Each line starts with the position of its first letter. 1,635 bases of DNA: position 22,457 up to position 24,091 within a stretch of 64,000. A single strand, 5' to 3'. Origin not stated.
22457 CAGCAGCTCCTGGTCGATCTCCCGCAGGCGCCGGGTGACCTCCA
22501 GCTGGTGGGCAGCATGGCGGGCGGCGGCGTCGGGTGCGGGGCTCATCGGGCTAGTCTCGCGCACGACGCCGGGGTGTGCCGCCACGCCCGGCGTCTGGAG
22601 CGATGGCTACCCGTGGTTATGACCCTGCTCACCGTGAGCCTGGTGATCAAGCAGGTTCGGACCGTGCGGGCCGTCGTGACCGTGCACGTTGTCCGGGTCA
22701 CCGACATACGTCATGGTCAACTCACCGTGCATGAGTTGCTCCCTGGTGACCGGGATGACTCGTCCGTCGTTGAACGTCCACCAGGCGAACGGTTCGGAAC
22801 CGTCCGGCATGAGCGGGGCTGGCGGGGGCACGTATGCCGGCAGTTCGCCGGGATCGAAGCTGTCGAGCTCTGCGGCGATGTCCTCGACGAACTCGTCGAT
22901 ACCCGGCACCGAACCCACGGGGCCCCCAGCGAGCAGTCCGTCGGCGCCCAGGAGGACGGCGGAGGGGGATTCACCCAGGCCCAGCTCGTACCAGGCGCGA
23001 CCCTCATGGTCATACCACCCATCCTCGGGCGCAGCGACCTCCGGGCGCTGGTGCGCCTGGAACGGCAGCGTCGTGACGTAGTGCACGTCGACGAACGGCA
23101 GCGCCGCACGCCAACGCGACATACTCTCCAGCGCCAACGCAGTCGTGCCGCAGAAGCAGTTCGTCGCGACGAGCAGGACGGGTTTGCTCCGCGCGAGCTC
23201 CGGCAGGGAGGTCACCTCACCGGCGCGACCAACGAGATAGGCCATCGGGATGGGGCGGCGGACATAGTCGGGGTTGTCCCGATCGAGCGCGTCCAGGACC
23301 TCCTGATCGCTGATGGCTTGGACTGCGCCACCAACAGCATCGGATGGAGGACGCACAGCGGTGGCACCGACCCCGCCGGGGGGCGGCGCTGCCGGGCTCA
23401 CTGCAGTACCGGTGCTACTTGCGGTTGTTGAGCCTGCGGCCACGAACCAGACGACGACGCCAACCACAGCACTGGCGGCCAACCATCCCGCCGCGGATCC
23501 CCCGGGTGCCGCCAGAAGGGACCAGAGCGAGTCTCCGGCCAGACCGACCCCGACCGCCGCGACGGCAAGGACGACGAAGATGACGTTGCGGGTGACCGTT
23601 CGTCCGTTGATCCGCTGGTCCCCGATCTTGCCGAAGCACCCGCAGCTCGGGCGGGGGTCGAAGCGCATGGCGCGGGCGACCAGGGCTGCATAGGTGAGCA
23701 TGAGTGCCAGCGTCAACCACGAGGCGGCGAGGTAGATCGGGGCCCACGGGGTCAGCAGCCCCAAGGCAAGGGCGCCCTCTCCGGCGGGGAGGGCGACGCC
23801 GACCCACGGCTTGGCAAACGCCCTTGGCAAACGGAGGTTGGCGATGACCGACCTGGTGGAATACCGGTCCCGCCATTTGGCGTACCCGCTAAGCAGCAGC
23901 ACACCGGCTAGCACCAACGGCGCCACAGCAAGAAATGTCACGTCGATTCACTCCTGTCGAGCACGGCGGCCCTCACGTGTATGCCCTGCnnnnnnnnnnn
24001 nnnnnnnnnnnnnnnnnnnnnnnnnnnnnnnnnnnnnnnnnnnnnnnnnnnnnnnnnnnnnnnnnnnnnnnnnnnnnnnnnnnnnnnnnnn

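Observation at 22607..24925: MauE-like / thioredoxin-like fusion with His-rich tail, paired with a 22-cysteine secreted protein between ileS and folC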

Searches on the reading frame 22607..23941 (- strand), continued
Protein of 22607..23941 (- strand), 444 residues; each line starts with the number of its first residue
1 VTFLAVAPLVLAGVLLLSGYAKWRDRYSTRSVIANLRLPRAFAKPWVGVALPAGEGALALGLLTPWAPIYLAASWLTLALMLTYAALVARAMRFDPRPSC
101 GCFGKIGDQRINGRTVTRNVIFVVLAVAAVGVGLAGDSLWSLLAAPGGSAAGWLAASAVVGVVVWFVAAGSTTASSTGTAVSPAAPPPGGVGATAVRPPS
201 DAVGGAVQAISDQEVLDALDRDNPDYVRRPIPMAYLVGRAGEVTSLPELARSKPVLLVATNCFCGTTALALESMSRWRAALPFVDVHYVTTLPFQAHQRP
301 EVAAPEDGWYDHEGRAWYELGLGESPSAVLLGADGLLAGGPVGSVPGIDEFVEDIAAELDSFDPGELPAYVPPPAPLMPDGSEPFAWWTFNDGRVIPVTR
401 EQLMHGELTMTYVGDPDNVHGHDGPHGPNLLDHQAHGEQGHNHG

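Call 28: predict_structure(alignment_id=A1)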
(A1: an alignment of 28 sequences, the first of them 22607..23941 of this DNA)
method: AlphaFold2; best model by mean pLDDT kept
length: 444 residues; sequences in the alignment: 28
mean_pLDDT: 79.2   pTM: 0.67
mean pLDDT of the five models: 79.2, 77.2, 76.7, 76.2, 75.0
residues with pLDDT >= 90: 212; 70-90: 115; 50-70: 43; < 50: 74
segments of 3 or more residues with pLDDT < 50: 172-210, 410-444
pLDDT, mean of each block of 10 residues (from residue 1): 88 94 86 86 91 97 97 98 95 80 68 91 97 96 81 80 77 44 45 44 39 61 69 96 97 96 88 97 97 87 92 94 93 93 93 95 79 73 72 69 65 43 39 37 33
secondary structure, 60 per line:
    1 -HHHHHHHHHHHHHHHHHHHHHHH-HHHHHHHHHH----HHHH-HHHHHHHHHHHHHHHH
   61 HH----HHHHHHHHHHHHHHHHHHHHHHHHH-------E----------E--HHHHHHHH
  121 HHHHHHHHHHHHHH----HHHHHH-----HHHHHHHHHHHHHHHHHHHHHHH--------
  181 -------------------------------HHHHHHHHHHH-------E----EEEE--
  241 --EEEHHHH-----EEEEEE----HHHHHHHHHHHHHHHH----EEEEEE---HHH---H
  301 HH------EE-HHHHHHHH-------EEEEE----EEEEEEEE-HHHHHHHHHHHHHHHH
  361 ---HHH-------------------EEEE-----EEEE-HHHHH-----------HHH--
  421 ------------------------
elements in order: H2-24 H26-35 H40-43 H45-62 H67-91 H113-134 H139-144 H150-172 H212-222 E235-238 E243-245 H246-249 E255-260 H265-280 E285-290 H312-319 E327-331 E336-343 H345-360 E386-389 E395-398 H400-404

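Call 37: search_solved_structures(query=A1, max_evalue=1, show_alignments=2)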
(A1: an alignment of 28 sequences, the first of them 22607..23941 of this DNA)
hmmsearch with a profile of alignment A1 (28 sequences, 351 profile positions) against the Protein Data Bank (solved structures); distinct sequences matched with E-value up to 1: 13.
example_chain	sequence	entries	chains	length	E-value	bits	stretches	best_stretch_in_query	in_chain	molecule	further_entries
2b5x_A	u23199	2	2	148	7.1e-05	25.1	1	205-298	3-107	YkuV protein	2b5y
2vim_A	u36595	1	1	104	0.026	16.7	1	230-277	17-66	THIOREDOXIN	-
6esx_A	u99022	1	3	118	0.03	16.5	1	227-272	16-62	Thioredoxin 1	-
2n5a_A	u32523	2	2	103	0.2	13.8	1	226-275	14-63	Thioredoxin-1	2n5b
6ckp_A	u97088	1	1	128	0.42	12.7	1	222-274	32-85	Thioredoxin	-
1z6n_A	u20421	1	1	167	0.46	12.6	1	229-312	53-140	hypothetical protein PA1234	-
8rjc_9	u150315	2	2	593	0.61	12.2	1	139-197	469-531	Calnexin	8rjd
2i9h_A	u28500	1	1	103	0.72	11.9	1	227-275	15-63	Thioredoxin I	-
3f3q_A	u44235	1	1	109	0.74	11.9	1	227-275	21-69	Thioredoxin-1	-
1z7p_A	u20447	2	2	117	0.75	11.9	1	220-270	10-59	glutaredoxin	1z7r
2h30_A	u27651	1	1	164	0.75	11.9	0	223-312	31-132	Peptide methionine sulfoxide reductase msrA/msrB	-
3ia1_A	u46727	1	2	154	0.89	11.6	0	208-257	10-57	Thio-disulfide isomerase/thioredoxin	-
9us9_A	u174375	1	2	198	0.98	11.5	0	218-301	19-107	Prostamide/prostaglandin F synthase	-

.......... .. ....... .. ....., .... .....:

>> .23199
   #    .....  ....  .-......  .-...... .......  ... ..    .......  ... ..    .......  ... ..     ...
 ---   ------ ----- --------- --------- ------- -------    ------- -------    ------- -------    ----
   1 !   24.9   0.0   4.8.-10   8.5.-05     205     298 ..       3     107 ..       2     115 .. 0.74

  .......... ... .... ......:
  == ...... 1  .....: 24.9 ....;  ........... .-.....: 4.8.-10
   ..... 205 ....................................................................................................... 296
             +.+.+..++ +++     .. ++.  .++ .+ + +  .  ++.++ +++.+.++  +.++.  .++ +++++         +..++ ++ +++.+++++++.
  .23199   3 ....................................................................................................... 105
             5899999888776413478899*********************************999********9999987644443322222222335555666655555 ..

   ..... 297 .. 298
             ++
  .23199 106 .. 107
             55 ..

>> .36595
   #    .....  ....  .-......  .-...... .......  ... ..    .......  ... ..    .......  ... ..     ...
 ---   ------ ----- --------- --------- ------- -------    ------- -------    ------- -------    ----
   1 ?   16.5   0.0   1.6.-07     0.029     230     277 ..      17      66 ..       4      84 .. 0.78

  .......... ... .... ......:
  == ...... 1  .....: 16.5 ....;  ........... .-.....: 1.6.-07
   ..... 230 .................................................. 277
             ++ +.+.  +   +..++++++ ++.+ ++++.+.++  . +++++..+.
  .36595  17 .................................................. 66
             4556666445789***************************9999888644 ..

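Call 38: fold_search(model_id=the predicted structure, library=pdb)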
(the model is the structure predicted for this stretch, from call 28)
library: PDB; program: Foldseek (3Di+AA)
matches with E <= 10: 869; with E <= 0.001: 69
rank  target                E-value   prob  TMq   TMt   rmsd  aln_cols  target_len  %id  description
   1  3gl3_C                9.5e-05  1.00  0.26  0.74   2.9       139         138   20  Crystal structure of a putative Thiol:disulfide interchange protein DsbE from Chlorobium tepidum (released 2009-03-31)
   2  4nmu_D                1.0e-04  1.00  0.24  0.66   3.5       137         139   13  Crystal Structure of Thiol-disulfide Oxidoreductase from Bacillus str. 'Ames Ancestor' (released 2013-12-18)
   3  7aoo_D                1.2e-04  1.00  0.22  0.52   5.0       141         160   12  Plasmoredoxin, a redox-active protein unique for malaria parasites (released 2022-04-13)
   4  2b1k                  1.3e-04  1.00  0.24  0.64   4.0       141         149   18  Crystal structure of E. coli CcmG protein (released 2006-09-05)
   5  3gl3_A                1.4e-04  1.00  0.26  0.74   3.1       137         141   17  Crystal structure of a putative Thiol:disulfide interchange protein DsbE from Chlorobium tepidum (released 2009-03-31)
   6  3hdc                  1.4e-04  1.00  0.24  0.64   3.8       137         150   22  The crystal structure of thioredoxin protein from Geobacter metallireducens (released 2009-05-26)
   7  4nmu_A                1.4e-04  1.00  0.24  0.61   3.7       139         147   12  Crystal Structure of Thiol-disulfide Oxidoreductase from Bacillus str. 'Ames Ancestor' (released 2013-12-18)
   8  3gl3_B                1.5e-04  1.00  0.26  0.73   2.9       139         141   21  Crystal structure of a putative Thiol:disulfide interchange protein DsbE from Chlorobium tepidum (released 2009-03-31)
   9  4txo_A                1.6e-04  1.00  0.21  0.49   3.7       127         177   16  Crystal structure of the mixed disulfide complex of thioredoxin-like TlpAs(C110S) and copper chaperone ScoIs(C74S) (released 2014-10-01)
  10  2a4v                  1.8e-04  1.00  0.26  0.65   3.4       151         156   16  Crystal Structure of a truncated mutant of yeast nuclear thiol peroxidase (released 2006-03-14)
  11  3kcm_D                1.8e-04  1.00  0.24  0.65   4.2       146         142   16  The crystal structure of thioredoxin protein from Geobacter metallireducens (released 2009-11-10)
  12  2h19_A                1.8e-04  1.00  0.22  0.63   4.4       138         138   13  Crystal Structure of ResA Cys77Ala Variant (released 2006-09-19)
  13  2h1b_C                2.0e-04  1.00  0.25  0.72   3.1       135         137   14  ResA E80Q (released 2006-09-19)
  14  3gl3_D                2.1e-04  1.00  0.26  0.74   2.9       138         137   20  Crystal structure of a putative Thiol:disulfide interchange protein DsbE from Chlorobium tepidum (released 2009-03-31)
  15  4txv_A                2.4e-04  1.00  0.22  0.51   4.6       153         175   16  Crystal structure of the mixed disulfide intermediate between thioredoxin-like TlpAs(C110S) and subunit II of cytochro (released 2014-10-01)
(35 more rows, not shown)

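Call 45: list_cluster_members(proteins=[P0001, P0004, P0121])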
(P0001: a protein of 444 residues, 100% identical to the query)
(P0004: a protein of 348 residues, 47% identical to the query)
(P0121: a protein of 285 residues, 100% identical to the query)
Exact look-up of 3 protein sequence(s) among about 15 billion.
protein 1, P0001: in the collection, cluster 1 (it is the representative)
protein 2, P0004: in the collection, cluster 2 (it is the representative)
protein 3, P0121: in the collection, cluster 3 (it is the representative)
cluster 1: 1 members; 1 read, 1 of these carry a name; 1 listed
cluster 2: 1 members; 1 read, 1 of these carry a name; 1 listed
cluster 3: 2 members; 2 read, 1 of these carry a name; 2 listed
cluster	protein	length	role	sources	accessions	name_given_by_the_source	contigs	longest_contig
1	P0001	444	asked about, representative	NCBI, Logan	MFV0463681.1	MAG: MauE/DoxX family redox-associated membrane protein [Nostocoides sp.]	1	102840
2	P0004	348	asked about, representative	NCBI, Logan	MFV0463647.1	MAG: MauE/DoxX family redox-associated membrane protein [Nostocoides sp.]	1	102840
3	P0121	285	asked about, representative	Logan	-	-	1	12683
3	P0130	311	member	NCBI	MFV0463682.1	MAG: hypothetical protein ACK5MP_10890 [Nostocoides sp.]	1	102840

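Call 71: search_protein_families(library=pfam, proteins=[L035:9095-9805:-, L042:9154-9723:+, L062:12051-12671:-, P0004], max_evalue=0.01)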
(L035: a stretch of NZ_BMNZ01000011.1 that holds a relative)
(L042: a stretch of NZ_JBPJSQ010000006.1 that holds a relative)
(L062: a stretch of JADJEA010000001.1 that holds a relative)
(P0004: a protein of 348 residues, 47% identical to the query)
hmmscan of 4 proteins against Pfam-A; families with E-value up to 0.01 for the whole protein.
L035:9095-9805:- (236 aa): 1 family
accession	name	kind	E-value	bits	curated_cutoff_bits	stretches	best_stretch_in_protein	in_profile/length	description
PF05033.22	Pre-SET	-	0.009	17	29.1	0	129-196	38-94/101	Pre-SET motif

L042:9154-9723:+ (189 aa): 0 families

L062:12051-12671:- (206 aa): 0 families

P0004 (348 aa): 1 family
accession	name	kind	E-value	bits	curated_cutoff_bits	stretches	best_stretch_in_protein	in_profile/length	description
PF07291.16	MauE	-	9.4e-21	74.9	27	1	4-132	3-126/128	Methylamine utilisation protein MauE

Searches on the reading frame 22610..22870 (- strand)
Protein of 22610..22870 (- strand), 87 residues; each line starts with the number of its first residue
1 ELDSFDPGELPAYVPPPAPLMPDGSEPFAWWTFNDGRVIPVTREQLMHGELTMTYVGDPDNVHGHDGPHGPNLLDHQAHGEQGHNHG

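Call 55: find_homologous_proteins(query=window:22610-22870:-, max_evalue=0.01)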
Query seq(87 aa): no candidate shares three 5-residue words with the query. No homologue found.

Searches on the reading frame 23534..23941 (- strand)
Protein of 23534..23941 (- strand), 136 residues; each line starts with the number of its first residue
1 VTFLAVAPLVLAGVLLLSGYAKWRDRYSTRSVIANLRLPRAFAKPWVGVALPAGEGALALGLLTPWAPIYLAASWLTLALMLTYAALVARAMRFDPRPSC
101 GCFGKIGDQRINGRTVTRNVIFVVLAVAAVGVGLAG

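Call 69: search_dna_similar(query=window:23534-23941:-, collection=plasmids, mode=protein, max_evalue=0.001, max_rows=40, rows=spread)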
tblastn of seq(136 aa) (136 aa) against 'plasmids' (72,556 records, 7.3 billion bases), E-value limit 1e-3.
No match.
